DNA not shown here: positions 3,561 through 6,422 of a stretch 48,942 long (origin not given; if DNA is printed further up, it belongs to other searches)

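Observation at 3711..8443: Divergent two-gene module: PolB-like protein with intact exonuclease but degenerate polymerase motifs, plus a 705-aa protein ending in a Cas4/RecB-type nuclease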

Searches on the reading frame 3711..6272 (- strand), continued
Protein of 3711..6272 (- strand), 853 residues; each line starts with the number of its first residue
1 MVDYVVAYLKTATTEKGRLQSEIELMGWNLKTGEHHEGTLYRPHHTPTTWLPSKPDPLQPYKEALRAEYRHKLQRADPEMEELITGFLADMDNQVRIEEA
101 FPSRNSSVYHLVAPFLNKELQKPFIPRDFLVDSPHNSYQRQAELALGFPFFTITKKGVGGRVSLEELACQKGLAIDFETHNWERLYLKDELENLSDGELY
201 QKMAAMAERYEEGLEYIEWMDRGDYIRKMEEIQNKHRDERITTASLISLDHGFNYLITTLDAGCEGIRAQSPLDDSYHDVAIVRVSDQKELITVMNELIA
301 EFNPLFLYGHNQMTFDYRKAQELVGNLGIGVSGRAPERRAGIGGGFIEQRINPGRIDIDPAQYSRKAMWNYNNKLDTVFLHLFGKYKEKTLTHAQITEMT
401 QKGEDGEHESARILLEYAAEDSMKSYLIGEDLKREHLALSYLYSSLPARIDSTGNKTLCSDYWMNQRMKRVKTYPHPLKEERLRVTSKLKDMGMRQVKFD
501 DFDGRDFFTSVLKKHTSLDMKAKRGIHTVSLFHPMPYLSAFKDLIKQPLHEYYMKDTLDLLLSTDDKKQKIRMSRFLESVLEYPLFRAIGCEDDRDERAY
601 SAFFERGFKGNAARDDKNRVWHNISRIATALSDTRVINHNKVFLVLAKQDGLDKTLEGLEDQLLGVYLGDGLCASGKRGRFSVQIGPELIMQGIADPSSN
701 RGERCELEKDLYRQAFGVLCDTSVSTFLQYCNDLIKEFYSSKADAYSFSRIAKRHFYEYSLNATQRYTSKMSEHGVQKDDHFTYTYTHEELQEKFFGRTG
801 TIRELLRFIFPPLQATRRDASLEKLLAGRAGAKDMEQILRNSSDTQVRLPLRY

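Call 34: search_solved_structures(query=A1, max_evalue=0.01, show_alignments=3)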
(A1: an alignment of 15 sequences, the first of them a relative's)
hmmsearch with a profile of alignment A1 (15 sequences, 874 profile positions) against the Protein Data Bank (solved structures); distinct sequences matched with E-value up to 0.01: 34.
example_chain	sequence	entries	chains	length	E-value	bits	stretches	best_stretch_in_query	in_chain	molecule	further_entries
8s84_A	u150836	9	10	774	1.8e-09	39.6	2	731-791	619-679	DNA polymerase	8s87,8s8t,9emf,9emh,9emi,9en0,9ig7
6wya_A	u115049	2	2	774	2.5e-09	39.1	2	731-791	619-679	DNA polymerase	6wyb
9oay_A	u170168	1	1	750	6.5e-09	37.8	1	313-513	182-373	8-64, TNA polymerase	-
9oax_A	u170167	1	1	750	6.6e-09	37.7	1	313-513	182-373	5-270, TNA polymerase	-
9oau_A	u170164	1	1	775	7.4e-09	37.6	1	313-513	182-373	7-47, TNA polymerase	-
9oav_A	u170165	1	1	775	7.4e-09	37.6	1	313-513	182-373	8-64, TNA polymerase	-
9oat_A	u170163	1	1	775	7.6e-09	37.6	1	313-513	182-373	5-270, TNA polymerase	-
8t3x_A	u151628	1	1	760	8.4e-09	37.4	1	313-513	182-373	10-92, TNA polymerase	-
7tqw_A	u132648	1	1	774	9e-09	37.3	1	313-512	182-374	DNA polymerase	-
9oaw_A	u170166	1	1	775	9e-09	37.3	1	313-513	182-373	10-92, TNA polymerase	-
1wns_A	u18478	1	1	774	9e-09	37.3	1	313-512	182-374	DNA POLYMERASE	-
7rsu_A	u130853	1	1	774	9e-09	37.3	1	313-512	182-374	DNA polymerase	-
4k8z_A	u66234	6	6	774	9.1e-09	37.3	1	313-512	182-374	DNA polymerase | DNA polymerase,DNA polymerase,DNA polymerase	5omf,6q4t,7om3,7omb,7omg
1wn7_A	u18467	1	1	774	9.3e-09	37.3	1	313-512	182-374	Family B DNA Polymerase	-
1qht_A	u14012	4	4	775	1.5e-08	36.6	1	312-509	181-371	PROTEIN (DNA POLYMERASE) | DNA polymerase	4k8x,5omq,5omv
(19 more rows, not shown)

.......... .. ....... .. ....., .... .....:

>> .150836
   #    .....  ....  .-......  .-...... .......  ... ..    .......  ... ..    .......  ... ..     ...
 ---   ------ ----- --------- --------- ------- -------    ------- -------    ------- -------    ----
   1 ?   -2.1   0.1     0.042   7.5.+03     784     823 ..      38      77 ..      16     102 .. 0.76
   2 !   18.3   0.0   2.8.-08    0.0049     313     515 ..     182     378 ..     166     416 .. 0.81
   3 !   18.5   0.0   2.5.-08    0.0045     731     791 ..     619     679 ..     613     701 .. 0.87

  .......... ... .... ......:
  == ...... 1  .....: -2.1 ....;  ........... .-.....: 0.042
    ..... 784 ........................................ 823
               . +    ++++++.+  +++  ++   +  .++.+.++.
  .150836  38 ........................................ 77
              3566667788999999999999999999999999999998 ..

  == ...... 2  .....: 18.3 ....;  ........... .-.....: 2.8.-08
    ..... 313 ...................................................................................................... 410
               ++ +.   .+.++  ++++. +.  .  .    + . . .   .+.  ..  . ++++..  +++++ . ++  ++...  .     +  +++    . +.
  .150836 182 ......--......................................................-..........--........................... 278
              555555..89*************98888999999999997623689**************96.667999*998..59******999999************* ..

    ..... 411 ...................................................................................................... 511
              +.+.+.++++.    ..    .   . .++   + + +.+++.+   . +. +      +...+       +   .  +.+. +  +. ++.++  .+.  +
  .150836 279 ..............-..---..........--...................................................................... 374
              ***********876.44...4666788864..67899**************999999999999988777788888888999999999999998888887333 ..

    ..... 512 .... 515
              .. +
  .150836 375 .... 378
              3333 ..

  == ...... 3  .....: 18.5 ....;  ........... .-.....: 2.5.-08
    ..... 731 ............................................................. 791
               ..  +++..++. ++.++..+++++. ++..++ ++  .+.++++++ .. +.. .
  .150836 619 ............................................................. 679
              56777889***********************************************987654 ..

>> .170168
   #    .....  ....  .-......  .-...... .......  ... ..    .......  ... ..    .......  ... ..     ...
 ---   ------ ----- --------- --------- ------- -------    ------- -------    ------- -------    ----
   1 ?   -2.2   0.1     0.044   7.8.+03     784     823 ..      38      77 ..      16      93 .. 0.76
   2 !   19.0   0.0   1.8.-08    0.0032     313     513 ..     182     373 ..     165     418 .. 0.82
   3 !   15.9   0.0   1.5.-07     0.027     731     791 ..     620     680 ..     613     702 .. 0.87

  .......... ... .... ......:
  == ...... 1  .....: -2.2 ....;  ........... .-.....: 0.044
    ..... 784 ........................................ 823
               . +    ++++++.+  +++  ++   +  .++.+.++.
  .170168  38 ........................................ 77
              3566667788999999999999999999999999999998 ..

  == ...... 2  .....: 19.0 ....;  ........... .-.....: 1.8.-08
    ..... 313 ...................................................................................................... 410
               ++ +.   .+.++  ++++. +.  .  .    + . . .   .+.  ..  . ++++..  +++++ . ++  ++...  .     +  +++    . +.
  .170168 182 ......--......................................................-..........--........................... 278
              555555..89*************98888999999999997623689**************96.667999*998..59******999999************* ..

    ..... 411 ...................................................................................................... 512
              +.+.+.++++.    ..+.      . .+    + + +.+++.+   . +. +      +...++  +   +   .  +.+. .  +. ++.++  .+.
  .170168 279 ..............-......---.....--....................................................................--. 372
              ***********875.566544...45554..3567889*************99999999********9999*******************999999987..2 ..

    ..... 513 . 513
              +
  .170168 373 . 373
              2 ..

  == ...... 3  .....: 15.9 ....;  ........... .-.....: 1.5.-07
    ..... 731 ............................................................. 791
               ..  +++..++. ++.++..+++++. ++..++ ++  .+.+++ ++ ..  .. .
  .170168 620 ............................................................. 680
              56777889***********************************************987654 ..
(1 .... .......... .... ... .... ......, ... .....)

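Call 52: list_cluster_members(proteins=[P0006, P0004, P0008, P0002, P0007])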
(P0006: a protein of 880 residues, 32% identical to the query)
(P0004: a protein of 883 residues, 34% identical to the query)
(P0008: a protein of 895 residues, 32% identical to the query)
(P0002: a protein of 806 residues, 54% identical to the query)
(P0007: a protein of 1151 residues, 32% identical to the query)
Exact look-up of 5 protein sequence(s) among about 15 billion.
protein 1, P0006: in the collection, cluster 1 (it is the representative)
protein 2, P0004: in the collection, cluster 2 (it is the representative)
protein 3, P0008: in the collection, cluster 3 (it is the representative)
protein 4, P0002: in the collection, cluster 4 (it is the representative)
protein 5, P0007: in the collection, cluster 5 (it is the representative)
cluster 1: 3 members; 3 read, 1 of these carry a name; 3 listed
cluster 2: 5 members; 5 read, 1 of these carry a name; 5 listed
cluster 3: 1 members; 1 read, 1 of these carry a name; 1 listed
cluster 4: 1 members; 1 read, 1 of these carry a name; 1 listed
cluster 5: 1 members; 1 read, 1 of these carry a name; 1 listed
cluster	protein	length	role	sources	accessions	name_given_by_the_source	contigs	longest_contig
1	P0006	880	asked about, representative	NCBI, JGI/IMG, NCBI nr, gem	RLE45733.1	hypothetical protein DRJ25_05220 [Candidatus Woesearchaeota archaeon] | MAG: hypothetical protein DRJ25_05220 [Candidatus Woesearchaeota archaeon]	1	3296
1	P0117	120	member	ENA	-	-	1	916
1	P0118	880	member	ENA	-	-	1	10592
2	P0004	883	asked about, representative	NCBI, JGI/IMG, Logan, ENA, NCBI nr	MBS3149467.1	hypothetical protein J4455_02115 [Candidatus Woesearchaeota archaeon] | hypothetical protein [Candidatus Woesearchaeota archaeon]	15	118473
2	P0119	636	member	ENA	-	-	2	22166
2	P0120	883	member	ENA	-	-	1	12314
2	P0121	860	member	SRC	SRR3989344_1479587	-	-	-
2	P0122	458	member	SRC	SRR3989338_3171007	-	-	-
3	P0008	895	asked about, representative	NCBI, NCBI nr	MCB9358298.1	hypothetical protein H6503_00045 [Candidatus Woesearchaeota archaeon] | hypothetical protein [Candidatus Woesearchaeota archaeon]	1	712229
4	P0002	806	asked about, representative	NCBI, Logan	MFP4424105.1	MAG: hypothetical protein ACLFP2_02630 [Candidatus Woesearchaeota archaeon]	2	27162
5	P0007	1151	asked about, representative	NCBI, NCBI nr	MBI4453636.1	hypothetical protein HY636_03245 [Candidatus Woesearchaeota archaeon] | hypothetical protein [Candidatus Woesearchaeota archaeon]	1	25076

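Call 54: find_related_loci(query=A1, collection=viral_contigs, flank=6000)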
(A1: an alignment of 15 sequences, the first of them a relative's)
Query A1 (853 aa) in viral_contigs; peptide patterns used: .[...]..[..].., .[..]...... (x = any residue, [..] = any of these).
62 stretches matched a pattern, but none encodes a relative of the query by tblastn (E <= 1e-3).
